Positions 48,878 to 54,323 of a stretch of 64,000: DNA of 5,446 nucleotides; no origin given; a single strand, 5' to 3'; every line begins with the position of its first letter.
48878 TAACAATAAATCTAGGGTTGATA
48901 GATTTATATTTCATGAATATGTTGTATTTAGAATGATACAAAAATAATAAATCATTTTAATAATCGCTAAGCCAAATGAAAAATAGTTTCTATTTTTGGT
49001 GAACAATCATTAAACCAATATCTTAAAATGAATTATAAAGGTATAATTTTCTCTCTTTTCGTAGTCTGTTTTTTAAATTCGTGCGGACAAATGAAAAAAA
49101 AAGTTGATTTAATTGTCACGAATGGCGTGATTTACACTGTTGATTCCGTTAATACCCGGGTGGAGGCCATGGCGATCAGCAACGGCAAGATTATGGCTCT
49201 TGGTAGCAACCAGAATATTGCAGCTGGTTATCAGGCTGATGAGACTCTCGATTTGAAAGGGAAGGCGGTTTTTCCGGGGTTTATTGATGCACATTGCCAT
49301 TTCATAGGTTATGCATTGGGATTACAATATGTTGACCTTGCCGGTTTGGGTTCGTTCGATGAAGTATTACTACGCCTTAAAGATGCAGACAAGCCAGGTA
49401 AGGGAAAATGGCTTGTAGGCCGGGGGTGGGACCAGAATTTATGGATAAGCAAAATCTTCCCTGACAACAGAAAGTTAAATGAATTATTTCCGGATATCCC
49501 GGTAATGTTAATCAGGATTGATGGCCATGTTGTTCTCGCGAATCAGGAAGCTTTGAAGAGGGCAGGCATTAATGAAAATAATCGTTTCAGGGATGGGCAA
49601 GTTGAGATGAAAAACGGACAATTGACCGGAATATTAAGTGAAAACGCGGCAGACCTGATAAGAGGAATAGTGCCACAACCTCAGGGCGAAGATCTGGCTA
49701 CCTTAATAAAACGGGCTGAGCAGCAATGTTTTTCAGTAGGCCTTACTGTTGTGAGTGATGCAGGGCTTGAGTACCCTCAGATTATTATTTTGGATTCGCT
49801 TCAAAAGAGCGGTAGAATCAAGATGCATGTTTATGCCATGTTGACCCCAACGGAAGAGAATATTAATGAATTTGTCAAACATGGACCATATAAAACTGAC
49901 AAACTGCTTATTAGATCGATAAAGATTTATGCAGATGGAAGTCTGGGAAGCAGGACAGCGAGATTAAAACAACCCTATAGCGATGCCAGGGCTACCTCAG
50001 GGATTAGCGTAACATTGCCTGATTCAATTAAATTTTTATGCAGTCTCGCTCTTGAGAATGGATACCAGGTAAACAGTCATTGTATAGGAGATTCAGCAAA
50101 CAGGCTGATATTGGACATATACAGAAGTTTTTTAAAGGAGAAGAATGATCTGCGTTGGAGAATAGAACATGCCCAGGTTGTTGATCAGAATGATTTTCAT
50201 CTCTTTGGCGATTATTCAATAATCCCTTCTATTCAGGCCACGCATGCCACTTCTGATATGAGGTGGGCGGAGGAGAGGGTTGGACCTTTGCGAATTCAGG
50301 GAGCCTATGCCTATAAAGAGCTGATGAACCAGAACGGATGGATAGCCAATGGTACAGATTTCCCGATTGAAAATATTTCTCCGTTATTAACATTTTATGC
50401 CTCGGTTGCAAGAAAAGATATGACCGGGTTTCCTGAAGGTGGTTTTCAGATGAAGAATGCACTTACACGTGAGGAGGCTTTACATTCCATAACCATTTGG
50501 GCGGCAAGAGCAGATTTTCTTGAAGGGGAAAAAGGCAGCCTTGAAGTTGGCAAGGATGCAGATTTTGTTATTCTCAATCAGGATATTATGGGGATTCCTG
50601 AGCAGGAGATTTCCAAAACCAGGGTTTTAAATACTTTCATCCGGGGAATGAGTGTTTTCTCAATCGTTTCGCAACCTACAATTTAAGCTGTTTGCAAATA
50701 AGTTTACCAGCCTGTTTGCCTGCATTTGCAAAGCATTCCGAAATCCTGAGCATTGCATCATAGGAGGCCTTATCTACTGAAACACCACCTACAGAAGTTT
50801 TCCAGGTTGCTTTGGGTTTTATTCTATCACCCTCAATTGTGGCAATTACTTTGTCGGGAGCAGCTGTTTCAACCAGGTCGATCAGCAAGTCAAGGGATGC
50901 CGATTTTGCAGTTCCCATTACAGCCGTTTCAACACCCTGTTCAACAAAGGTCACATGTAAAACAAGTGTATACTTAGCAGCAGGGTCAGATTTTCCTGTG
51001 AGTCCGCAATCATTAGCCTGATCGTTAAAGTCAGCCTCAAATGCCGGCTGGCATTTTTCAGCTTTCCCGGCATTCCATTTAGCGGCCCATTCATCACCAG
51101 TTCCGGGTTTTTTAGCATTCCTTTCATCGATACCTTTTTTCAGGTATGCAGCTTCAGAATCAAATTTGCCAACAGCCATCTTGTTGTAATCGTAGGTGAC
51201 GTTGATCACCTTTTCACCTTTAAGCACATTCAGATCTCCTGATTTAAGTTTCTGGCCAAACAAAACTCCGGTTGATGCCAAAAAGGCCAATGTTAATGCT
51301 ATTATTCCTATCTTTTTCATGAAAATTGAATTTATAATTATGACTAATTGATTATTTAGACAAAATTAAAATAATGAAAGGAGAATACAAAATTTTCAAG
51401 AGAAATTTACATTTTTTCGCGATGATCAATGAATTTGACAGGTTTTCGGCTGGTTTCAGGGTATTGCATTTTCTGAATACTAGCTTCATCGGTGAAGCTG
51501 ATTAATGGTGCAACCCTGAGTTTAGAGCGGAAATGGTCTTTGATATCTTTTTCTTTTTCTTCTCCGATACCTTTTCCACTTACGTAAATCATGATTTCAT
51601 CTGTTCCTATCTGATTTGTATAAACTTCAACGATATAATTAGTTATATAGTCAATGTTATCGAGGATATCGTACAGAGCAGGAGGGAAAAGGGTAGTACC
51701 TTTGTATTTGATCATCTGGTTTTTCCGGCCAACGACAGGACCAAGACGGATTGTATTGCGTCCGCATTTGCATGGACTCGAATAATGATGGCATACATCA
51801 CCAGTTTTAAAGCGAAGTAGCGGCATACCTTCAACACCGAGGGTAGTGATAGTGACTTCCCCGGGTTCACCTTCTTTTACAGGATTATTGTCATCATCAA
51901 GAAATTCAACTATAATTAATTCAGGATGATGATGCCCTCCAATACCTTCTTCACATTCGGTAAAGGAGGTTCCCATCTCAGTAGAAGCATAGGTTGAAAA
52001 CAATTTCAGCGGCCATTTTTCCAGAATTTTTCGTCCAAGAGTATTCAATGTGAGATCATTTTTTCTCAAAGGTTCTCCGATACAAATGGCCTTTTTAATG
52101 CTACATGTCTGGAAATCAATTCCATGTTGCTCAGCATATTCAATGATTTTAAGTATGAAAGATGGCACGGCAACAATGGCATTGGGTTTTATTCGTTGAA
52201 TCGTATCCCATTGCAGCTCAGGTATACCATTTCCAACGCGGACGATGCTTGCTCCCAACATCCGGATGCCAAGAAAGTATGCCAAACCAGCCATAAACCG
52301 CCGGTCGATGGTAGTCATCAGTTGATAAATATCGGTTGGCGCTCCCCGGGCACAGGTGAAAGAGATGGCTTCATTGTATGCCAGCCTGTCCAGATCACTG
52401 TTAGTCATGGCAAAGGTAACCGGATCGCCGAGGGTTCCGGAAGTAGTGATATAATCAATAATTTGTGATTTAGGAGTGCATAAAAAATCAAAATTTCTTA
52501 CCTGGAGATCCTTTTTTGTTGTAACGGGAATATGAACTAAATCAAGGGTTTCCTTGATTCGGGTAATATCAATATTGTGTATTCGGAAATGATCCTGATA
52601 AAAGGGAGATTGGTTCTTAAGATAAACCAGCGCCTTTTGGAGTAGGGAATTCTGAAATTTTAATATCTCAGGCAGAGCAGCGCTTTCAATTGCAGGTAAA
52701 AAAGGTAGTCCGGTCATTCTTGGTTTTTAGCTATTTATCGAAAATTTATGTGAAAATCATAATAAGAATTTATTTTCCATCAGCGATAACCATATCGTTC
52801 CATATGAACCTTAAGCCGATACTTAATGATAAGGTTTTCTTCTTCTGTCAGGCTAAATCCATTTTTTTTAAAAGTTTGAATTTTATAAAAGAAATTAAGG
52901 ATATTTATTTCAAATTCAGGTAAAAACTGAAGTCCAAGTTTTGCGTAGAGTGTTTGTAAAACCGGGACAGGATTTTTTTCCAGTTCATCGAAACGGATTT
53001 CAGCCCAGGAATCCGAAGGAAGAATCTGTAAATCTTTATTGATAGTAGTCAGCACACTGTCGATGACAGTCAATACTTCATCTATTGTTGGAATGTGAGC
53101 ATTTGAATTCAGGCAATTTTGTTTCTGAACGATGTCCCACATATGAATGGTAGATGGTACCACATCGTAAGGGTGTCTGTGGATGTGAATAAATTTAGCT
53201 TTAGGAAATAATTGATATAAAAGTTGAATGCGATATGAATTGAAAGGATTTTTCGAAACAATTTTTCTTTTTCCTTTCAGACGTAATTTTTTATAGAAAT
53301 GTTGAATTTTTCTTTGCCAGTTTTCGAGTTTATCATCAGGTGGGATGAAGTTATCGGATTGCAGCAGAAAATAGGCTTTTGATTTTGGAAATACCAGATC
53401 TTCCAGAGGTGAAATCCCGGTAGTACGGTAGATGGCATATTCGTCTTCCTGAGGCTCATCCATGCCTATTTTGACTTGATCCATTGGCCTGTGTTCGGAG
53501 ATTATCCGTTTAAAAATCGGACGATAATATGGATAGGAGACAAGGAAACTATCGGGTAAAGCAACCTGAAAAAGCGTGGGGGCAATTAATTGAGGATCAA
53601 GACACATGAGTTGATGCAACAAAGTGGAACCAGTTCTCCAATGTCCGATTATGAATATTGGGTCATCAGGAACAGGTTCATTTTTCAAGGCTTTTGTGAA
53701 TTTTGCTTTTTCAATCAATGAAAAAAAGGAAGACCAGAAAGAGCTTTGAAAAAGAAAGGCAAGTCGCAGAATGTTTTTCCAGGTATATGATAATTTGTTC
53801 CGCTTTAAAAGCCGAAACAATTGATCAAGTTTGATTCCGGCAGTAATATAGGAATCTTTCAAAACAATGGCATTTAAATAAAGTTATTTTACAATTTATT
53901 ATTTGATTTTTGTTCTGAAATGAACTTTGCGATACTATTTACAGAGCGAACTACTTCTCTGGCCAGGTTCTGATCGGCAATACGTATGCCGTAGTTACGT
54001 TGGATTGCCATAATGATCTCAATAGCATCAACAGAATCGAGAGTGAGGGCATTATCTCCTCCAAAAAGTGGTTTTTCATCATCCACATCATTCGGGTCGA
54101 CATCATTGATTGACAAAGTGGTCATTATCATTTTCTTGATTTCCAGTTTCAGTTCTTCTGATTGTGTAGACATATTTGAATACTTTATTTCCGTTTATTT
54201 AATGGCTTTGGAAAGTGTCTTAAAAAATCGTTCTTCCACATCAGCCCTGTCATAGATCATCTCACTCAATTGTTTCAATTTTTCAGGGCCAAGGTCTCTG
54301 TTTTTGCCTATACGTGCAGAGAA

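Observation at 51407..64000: ACP-centred biosynthetic cluster without a ketosynthase: PaaK-like ligase, ACP, BtrH-like transferase, sulfotransferase, O-methyltransferase, B12-radical SAM, TonB receptor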

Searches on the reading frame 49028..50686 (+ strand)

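Call 6: search_protein_families(library=pfam, proteins=[window:49028-50686:+], max_evalue=0.01)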
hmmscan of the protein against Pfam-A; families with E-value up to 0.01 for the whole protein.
window:49028-50686:+ (552 aa): 2 families
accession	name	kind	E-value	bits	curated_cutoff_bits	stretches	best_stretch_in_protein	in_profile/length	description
PF07969.17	Amidohydro_3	-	1.4e-89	302.2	29.7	1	72-544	1-472/472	Amidohydrolase family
PF01979.26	Amidohydro_1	-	1.8e-10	41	25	1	410-540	205-342/345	Amidohydrolase family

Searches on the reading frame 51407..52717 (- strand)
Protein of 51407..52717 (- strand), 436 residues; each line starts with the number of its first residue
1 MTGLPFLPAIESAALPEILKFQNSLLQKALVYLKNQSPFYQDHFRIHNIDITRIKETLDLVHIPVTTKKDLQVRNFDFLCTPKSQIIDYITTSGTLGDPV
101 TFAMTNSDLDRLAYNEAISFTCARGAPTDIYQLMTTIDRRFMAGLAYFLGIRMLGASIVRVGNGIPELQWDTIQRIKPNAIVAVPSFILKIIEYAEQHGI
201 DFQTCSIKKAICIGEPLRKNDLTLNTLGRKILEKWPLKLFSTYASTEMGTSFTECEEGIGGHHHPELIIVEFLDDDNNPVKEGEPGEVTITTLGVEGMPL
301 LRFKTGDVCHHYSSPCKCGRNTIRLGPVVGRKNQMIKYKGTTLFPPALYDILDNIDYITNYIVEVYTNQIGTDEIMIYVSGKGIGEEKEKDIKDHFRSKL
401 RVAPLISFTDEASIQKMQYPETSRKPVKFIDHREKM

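Call 5: search_protein_families(library=pfam, proteins=[window:51407-52717:-], max_evalue=0.01)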
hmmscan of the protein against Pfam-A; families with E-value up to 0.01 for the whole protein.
window:51407-52717:- (436 aa): 2 families
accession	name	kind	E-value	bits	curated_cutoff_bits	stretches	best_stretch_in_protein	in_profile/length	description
PF00501.34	AMP-binding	-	1.2e-12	47.7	29.9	1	85-292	163-376/384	AMP-binding enzyme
PF14535.12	AMP-binding_C_2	-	0.0028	18.3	25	1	340-433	1-96/96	AMP-binding enzyme C-terminal domain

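Call 7: search_protein_families(library=ncbifam, proteins=[window:51407-52717:-], max_evalue=0.01)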
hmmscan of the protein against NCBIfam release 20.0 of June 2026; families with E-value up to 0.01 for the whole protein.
window:51407-52717:- (436 aa): 12 families
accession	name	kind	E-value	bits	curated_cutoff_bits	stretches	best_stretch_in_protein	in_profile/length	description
NF053551.1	FlxY_rubin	equivalog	2.3e-211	702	520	1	11-433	2-424/424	flexirubin biosynthesis putative acyl-CoA ligase FlxY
NF041878.1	paak_haloarch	equivalog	3e-45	154.6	700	1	10-409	5-400/427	phenylacetate--CoA ligase PaaK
NF045666.1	DVU1553_fam_AMP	equivalog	1.1e-44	152.9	300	1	17-331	22-330/331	DVU_1553 family AMP-dependent CoA ligase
TIGR02155.1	PA_CoA_ligase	equivalog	1.6e-41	142.3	646.3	1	11-382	1-367/422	phenylacetate--CoA ligase PaaK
TIGR03335.1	F390_ftsA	equivalog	6.9e-27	94.2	458.7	1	8-326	4-324/445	coenzyme F390 synthetase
NF041217.1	BagE_FevW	exception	8.5e-12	44.7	800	1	51-333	35-312/424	bagremycin/ferroverdin synthetase BagE/FevW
TIGR02304.1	aden_form_hyp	equivalog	3.7e-11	42.7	251.9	1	171-380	181-376/430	F390 synthetase-related protein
NF009071.0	PRK12406.1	subfamily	2.7e-07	29.4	701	1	83-292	152-358/510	acyl-CoA synthetase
NF004837.0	PRK06187.1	subfamily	3e-05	22.5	476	1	83-251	169-326/531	long-chain-fatty-acid--CoA ligase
TIGR01733.1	AA-adenyl-dom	subfamily_domain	0.0003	19.7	317.4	1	82-295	118-329/409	amino acid adenylation domain-containing protein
NF052269.1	Staph_lig_FadD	equivalog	0.0013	17.2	650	1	72-293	138-351/499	long-chain-fatty-acid--CoA ligase FadD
NF004838.1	PRK06188.1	equivalog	0.0053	15.1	875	0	267-291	348-372/524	fatty-acid--CoA ligase FadD8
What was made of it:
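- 51407..52717 (-): FlxY-type aryl-acid ligase (PaaK fold). NCBIfam FlxY equivalog 702 bits against a cut-off of 520, residues 11-433 on model positions 2-424 of 424 (call 7).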

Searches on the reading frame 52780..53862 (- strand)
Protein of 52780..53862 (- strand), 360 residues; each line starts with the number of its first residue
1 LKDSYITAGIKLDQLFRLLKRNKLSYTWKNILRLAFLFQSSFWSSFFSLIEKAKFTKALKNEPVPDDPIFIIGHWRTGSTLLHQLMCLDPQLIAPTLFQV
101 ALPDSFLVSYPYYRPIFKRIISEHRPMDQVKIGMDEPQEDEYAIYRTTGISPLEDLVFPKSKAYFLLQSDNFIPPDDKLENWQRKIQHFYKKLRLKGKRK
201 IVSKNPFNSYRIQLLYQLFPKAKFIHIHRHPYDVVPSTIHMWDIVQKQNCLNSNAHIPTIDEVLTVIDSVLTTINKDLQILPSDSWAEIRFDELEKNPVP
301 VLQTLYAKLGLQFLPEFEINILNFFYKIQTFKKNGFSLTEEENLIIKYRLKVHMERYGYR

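Call 5: search_protein_families(library=pfam, proteins=[window:52780-53862:-], max_evalue=0.01)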
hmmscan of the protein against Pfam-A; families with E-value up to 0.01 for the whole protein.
window:52780-53862:- (360 aa): 2 families
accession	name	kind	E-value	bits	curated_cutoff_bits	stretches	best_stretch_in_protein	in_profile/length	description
PF13469.12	Sulfotransfer_3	-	1.9e-29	103.9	27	1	68-313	1-214/216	Sulfotransferase family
PF00685.33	Sulfotransfer_1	-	3.3e-07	30.4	22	1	66-325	1-195/255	Sulfotransferase domain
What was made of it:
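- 52780..53862 (-): PAPS-type sulfotransferase with a hydrophobic N-terminal extension. Sulfotransfer_3 1.9e-29 (call 5).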

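Call 7: search_protein_families(library=ncbifam, proteins=[window:52780-53862:-], max_evalue=0.01)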
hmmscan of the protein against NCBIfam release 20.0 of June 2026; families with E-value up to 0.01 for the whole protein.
window:52780-53862:- (360 aa): 1 family
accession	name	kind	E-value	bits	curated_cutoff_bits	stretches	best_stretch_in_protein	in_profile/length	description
NF052394.1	NodProtNoeE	equivalog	3.7e-05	22.6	500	1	193-250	92-149/387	nodulation protein NoeE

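Call 38: search_solved_structures(query=window:52780-53862:-, max_evalue=0.01)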
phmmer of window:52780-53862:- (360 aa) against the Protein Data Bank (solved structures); distinct sequences matched with E-value up to 0.01: 3.
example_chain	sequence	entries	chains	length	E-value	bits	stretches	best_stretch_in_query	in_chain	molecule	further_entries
4gbm_A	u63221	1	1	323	6.7e-05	25.5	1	179-317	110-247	CurM Sulfotransferase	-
2z6v_A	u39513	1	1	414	8.9e-05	25.1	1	66-248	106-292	Putative uncharacterized protein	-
4gox_A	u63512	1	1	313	0.00011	24.8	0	185-313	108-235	Polyketide synthase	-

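Call 60: search_solved_structures(query=window:52780-53862:-, max_evalue=0.01, show_alignments=3)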
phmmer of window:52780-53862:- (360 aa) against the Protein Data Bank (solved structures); distinct sequences matched with E-value up to 0.01: 3.
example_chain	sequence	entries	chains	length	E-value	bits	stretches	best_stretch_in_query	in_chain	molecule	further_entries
4gbm_A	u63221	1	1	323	6.7e-05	25.5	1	179-317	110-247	CurM Sulfotransferase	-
2z6v_A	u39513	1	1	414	8.9e-05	25.1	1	66-248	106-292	Putative uncharacterized protein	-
4gox_A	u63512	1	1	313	0.00011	24.8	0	185-313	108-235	Polyketide synthase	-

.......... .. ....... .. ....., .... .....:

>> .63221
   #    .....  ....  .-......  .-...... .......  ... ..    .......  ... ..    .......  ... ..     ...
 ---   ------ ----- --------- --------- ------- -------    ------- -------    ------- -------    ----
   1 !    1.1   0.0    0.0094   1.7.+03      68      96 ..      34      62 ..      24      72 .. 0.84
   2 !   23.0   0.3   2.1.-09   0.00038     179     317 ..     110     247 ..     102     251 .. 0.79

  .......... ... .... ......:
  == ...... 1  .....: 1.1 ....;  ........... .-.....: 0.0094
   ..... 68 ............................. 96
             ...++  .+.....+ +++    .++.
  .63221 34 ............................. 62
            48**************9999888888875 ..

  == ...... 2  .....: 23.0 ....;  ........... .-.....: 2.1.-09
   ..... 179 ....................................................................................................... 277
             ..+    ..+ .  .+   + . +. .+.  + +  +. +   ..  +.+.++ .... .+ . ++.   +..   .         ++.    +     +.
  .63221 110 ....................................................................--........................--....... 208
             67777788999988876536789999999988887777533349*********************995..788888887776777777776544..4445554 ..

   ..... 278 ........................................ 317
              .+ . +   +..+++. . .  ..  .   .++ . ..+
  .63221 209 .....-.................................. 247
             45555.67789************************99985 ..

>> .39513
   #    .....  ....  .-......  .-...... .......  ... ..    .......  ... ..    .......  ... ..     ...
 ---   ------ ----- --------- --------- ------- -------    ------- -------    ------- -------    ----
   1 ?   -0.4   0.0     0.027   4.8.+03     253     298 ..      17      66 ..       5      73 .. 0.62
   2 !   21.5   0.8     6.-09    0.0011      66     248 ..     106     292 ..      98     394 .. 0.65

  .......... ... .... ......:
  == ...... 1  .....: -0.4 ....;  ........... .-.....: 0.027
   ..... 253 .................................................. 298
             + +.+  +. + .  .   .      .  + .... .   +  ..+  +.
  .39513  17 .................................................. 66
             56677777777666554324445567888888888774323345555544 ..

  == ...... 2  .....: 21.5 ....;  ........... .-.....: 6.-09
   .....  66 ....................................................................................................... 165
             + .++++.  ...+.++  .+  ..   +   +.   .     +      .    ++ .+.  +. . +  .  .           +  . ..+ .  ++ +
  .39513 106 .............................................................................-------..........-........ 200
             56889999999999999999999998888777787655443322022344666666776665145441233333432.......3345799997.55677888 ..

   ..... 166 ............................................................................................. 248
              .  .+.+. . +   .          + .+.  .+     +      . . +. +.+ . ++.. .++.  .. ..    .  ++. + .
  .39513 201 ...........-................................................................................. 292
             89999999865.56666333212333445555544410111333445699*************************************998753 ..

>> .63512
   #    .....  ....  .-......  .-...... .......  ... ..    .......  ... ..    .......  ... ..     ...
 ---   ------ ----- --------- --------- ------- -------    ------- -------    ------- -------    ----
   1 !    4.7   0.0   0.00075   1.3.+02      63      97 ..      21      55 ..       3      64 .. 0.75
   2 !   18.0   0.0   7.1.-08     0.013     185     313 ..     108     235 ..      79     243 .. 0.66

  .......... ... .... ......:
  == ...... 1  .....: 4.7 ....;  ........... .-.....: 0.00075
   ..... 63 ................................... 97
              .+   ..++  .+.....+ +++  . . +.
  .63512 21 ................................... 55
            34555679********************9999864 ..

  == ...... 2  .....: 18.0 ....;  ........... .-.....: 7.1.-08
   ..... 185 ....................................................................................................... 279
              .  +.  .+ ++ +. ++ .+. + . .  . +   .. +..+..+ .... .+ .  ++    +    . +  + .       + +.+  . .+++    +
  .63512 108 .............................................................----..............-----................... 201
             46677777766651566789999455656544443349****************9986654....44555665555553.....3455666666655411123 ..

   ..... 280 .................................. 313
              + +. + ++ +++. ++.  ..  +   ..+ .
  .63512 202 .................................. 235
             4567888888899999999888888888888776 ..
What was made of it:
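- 52780..53862 (-): The CurM Glu/His region is not conserved (calls 38, 60).
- On CurM/OLS-type activating sulfotransferase (ACP-ST-TE): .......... and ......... align with RSGSTLL and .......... of CurM ST (call 60). SPPELH of CurM aligns with APTLFQ (call 60; the alignment is of low confidence).
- They share the RSGSTLL and VRHPY.V..S PAPS motifs (calls 38, 60).
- Tried and rejected: Considered and rejected, because the catalytic segment is not conserved (call 60).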

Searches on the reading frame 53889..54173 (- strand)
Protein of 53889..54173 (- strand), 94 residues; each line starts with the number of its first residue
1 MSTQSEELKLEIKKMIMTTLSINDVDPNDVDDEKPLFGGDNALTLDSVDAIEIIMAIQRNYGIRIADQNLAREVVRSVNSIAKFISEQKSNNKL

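Call 5: search_protein_families(library=pfam, proteins=[window:53889-54173:-], max_evalue=0.01)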
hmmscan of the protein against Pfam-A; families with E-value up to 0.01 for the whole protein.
window:53889-54173:- (94 aa): 1 family
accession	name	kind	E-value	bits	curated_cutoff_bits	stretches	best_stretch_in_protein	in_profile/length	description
PF00550.31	PP-binding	-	4.9e-06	27.1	20.8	1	24-85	12-67/67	Phosphopantetheine attachment site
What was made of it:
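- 53889..54173 (-): Dedicated acyl carrier protein. PP-binding 4.9e-6 (call 5).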

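Call 7: search_protein_families(library=ncbifam, proteins=[window:53889-54173:-], max_evalue=0.01)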
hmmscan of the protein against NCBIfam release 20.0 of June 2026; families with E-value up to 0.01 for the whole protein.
window:53889-54173:- (94 aa): 17 families
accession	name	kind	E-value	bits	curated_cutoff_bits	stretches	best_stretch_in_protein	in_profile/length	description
NF006617.0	PRK09184.1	subfamily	2.1e-16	59.7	70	1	3-90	9-95/96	phosphopantetheine-binding protein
NF002148.0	PRK00982.1-2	subfamily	9.7e-09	35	71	1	6-89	3-78/79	acyl carrier protein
TIGR00517.1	acyl_carrier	equivalog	1.7e-08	34.2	70.45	1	11-89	7-77/77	acyl carrier protein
NF005480.0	PRK07081.1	equivalog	3.1e-08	33.5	72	1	20-89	12-77/83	acyl carrier protein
NF002151.0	PRK00982.1-5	equivalog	5.9e-08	32.7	92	1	11-89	7-77/78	acyl carrier protein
NF003757.0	PRK05350.1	equivalog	1.8e-07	31.2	65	1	15-87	10-78/83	acyl carrier protein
NF058660.1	cispen_ACP_AmcB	equivalog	4e-07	30.1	80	1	11-89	5-79/80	cispentacin biosynthesis acyl carrier protein AmcB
NF002147.0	PRK00982.1-1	equivalog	1.9e-06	27.6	84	1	7-89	7-81/83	acyl carrier protein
NF002149.0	PRK00982.1-3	equivalog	4.6e-06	26.5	106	1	9-87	5-75/78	acyl carrier protein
NF005798.0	PRK07639.1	equivalog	5.4e-06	26.7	100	1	40-90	33-83/91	petrobactin biosynthesis protein AsbD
NF052616.1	ACP_for_OlsHI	equivalog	2.3e-05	24.6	130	1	7-89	3-81/83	ornithine lipid biosynthesis acyl carrier protein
NF040636.1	AcpM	exception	0.00013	21.9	146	1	22-88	17-78/93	meromycolate extension acyl carrier protein AcpM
TIGR04069.1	ocin_ACP_rel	hypoth_equivalog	0.00027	21.3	70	1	10-85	4-77/77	peptide maturation system acyl carrier-related protein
NF003464.0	PRK05087.1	equivalog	0.00027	20.9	68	1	36-87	28-76/78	D-alanine--poly(phosphoribitol) ligase subunit DltC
NF002150.0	PRK00982.1-4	subfamily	0.0007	19.8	66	1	12-89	10-79/80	acyl carrier protein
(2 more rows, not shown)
